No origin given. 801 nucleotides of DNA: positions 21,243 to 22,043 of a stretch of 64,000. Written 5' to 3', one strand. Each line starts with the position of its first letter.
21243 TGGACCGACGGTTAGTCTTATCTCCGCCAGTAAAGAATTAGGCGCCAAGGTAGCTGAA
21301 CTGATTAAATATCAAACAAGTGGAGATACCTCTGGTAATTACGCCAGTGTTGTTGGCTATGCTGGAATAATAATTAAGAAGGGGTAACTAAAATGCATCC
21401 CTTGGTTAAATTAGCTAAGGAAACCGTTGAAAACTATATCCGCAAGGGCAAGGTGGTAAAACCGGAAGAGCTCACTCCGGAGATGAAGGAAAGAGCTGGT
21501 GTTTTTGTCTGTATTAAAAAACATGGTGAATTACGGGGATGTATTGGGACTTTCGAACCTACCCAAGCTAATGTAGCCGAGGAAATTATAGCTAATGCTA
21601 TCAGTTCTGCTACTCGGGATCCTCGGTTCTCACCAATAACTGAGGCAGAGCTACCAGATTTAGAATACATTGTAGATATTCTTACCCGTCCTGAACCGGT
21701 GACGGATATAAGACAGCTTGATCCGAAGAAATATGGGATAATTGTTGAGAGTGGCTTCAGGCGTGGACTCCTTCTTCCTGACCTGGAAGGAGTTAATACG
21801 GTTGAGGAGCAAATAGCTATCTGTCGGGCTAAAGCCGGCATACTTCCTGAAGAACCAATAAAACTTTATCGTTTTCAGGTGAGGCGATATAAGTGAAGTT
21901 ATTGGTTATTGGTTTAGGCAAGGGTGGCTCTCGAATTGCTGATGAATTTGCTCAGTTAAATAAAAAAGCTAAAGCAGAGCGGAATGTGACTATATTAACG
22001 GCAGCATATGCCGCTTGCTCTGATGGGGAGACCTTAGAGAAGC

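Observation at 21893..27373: A pair of tubulin/FtsZ-superfamily paralogs, one intact and one with eroded GTP-binding loops, bracketing rarA and the terminase module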

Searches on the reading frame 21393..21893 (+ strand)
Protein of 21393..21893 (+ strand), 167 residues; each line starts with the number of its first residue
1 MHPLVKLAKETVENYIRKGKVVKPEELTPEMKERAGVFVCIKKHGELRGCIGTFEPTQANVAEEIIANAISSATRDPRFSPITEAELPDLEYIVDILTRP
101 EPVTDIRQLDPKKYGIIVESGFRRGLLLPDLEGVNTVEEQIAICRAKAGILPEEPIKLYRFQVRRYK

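Call 4: search_protein_families(library=pfam, proteins=[window:21393-21893:+], max_evalue=0.1)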
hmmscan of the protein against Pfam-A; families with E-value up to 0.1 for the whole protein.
window:21393-21893:+ (167 aa): 2 families
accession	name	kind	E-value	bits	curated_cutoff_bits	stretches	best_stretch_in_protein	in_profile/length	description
PF01871.22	AMMECR1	-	4.7e-51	173.1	25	1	5-165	1-167/168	AMMECR1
PF10902.13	WYL_2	-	0.036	14.8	26.7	1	25-59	2-36/74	WYL_2, Sm-like SH3 beta-barrel fold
